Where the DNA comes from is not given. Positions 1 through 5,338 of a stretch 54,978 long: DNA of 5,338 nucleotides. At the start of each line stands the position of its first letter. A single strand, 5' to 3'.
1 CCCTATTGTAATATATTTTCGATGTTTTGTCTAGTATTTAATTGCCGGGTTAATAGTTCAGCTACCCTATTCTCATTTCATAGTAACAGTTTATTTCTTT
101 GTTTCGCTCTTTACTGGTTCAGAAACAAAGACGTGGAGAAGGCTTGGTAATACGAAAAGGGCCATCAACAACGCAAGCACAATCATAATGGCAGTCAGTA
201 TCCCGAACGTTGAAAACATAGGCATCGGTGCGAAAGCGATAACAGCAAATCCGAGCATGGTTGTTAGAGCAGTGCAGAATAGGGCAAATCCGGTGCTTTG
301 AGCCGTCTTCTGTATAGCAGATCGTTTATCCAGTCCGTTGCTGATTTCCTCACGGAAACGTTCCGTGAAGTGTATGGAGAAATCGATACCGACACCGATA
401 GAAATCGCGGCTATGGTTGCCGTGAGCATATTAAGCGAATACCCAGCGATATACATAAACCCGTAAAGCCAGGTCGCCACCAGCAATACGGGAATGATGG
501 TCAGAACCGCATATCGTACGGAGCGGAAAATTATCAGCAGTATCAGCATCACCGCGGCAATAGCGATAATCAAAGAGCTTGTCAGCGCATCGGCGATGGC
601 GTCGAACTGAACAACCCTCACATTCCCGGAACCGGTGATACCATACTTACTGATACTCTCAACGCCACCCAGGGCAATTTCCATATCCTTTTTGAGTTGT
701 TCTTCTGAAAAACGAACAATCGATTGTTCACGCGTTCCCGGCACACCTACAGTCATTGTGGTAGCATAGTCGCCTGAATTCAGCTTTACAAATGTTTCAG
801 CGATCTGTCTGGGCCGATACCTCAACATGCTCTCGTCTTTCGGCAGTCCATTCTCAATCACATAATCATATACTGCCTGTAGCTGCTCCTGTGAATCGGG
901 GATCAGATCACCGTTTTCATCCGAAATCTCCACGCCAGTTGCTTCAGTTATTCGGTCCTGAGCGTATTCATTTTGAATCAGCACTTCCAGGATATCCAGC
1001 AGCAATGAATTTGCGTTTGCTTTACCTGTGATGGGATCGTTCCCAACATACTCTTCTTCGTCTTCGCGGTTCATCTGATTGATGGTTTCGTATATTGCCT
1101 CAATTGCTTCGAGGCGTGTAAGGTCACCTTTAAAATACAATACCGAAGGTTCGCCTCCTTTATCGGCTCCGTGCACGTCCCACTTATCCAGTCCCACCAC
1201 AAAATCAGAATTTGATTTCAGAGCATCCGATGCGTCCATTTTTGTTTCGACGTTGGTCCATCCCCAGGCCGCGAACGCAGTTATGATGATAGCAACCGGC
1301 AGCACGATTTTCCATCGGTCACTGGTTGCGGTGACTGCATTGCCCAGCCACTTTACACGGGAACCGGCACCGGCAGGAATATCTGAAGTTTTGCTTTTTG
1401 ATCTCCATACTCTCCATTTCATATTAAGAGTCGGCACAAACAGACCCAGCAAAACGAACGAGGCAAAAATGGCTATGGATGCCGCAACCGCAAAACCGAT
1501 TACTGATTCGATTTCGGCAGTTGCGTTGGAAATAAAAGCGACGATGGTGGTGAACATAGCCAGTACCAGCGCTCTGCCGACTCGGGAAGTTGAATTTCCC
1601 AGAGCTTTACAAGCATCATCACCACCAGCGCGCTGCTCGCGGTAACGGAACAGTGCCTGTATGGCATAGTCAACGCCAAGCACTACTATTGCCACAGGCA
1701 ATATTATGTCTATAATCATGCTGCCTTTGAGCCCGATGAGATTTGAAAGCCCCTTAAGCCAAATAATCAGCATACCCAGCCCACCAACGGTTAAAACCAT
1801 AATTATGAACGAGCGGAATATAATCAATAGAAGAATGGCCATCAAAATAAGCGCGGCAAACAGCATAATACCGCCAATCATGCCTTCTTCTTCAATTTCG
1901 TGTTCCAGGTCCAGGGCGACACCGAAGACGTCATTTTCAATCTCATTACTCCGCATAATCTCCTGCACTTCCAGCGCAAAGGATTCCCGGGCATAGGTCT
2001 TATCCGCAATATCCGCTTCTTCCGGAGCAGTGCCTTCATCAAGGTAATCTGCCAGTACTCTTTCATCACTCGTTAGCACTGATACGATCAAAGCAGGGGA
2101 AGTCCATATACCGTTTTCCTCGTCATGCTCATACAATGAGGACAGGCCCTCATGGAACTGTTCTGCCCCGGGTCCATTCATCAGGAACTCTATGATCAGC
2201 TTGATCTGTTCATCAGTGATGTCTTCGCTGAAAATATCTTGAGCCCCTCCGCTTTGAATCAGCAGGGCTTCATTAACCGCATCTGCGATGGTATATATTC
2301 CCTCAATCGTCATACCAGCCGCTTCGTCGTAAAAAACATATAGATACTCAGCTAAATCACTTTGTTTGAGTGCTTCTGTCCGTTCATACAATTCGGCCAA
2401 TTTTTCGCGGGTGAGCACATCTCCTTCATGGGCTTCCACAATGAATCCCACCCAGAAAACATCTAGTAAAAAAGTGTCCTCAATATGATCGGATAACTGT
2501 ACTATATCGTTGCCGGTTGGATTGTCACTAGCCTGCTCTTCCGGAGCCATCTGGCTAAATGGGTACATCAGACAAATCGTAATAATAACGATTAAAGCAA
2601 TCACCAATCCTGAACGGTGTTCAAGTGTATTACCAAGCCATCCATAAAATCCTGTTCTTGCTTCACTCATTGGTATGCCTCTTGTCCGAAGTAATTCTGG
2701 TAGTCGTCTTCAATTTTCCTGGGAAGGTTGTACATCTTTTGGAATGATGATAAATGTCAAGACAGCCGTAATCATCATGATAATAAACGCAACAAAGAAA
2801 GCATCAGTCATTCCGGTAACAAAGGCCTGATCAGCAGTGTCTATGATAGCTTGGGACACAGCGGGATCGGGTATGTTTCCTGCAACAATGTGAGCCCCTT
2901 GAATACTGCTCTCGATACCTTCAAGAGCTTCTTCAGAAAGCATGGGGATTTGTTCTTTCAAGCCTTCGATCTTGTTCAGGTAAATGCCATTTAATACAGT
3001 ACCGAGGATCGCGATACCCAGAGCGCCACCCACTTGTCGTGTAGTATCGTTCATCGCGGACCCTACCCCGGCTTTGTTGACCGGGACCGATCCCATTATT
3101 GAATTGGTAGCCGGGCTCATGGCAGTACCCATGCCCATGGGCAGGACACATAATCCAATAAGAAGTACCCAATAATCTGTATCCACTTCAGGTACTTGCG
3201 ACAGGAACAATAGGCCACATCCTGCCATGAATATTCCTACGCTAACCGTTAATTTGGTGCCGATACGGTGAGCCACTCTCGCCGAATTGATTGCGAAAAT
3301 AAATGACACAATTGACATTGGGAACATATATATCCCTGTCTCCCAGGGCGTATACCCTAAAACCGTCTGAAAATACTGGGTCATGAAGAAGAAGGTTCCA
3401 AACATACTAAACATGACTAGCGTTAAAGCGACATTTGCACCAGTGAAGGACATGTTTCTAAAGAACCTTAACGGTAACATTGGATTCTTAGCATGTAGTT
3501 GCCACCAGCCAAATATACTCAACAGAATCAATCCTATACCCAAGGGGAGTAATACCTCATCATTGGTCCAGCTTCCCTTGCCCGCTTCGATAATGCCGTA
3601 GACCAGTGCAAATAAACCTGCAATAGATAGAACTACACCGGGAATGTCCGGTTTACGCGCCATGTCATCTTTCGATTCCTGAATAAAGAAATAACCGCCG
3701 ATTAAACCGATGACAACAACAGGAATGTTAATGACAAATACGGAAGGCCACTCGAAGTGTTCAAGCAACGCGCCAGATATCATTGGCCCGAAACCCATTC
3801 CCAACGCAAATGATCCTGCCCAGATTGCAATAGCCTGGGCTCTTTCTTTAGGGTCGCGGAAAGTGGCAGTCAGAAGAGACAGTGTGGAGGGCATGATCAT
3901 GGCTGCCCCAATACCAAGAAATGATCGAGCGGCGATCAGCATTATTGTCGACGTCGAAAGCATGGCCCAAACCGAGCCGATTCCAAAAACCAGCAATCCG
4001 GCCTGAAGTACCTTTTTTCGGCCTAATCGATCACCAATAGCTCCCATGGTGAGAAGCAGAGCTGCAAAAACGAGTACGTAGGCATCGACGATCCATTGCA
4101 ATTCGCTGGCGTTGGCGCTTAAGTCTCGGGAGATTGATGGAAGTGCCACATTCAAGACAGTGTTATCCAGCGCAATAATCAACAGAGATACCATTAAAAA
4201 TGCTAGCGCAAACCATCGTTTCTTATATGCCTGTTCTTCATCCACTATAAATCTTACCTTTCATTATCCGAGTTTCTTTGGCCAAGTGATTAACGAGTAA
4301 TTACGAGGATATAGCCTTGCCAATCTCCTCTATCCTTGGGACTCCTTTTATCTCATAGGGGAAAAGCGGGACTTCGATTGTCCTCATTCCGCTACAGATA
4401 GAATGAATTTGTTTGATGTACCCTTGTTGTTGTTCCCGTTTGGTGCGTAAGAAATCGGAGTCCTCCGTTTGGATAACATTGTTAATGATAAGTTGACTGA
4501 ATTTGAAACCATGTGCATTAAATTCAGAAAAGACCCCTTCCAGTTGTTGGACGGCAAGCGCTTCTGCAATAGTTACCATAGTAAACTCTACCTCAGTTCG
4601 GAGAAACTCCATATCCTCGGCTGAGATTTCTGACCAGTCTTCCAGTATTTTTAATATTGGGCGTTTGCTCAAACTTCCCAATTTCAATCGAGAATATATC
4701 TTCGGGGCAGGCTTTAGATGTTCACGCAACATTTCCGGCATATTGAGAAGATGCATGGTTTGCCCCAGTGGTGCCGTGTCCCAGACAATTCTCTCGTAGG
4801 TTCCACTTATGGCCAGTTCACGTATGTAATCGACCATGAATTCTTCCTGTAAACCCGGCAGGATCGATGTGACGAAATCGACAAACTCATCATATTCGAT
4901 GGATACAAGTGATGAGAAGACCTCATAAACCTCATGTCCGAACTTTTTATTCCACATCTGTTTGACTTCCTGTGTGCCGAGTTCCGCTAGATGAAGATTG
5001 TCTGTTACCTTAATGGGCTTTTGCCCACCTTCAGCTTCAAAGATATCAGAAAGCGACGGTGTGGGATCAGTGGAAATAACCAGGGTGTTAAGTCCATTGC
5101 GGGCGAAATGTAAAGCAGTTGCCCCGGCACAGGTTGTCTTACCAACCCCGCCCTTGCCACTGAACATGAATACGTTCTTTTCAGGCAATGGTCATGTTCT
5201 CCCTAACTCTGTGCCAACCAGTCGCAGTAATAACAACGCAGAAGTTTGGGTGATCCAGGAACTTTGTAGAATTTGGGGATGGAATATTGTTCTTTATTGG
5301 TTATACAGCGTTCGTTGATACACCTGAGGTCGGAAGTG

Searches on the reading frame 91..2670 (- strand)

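Call 12: search_protein_families(library=pfam, proteins=[window:91-2670:-], max_evalue=0.00001)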
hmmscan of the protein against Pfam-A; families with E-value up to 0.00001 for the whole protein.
window:91-2670:- (859 aa): 4 families
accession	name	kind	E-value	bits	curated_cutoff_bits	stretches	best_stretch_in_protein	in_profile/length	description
PF03176.21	MMPL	-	1.8e-36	126.2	20.5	2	675-848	124-302/333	MMPL family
PF00873.25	ACR_tran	-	2.9e-11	42.3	28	1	696-856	333-497/1021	AcrB/AcrD/AcrF family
PF12349.14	Sterol-sensing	-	1.1e-07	32.3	22.3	0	288-420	6-138/153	Sterol-sensing domain of SREBP cleavage-activation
PF02460.24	Patched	-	1.6e-06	28.4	23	0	714-845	24-154/156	Patched SSD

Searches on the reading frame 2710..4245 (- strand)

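Call 12: search_protein_families(library=pfam, proteins=[window:2710-4245:-], max_evalue=0.00001)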
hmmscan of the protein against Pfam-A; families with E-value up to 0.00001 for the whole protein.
window:2710-4245:- (511 aa): 2 families
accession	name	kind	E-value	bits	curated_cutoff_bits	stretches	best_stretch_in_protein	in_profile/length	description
PF07690.21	MFS_1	-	8.7e-58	196.3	33.4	1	17-410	1-346/347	Major Facilitator Superfamily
PF00083.30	Sugar_tr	-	7.4e-08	32.1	22.3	1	41-192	40-195/452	Sugar (and other) transporter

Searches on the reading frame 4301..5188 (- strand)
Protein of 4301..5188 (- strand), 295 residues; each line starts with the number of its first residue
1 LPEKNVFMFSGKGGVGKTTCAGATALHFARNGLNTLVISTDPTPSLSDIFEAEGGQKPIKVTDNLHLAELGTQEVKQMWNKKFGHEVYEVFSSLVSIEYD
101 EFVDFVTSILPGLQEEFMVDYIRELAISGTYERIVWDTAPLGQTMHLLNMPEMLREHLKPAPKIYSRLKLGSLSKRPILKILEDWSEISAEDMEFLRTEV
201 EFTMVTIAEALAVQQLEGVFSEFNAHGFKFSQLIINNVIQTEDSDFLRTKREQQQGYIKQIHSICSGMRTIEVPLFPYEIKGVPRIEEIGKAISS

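Call 12: search_protein_families(library=pfam, proteins=[window:4301-5188:-], max_evalue=0.00001)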
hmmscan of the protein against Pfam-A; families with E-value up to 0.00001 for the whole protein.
window:4301-5188:- (295 aa): 4 families
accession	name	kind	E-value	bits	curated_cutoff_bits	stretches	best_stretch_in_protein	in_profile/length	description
PF02374.21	ArsA_ATPase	-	2.5e-58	198.2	24.3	1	6-293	3-303/305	Anion-transporting ATPase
PF01656.29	CbiA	-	3.4e-09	37.1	25.4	1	7-253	2-98/125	CobQ/CobB/MinD/ParA nucleotide binding domain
PF13614.12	AAA_31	-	1.3e-06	28.9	27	1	6-140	4-127/177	AAA domain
PF10609.15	ParA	-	4.3e-06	26.8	27.1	1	5-57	5-58/246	NUBPL iron-transfer P-loop NTPase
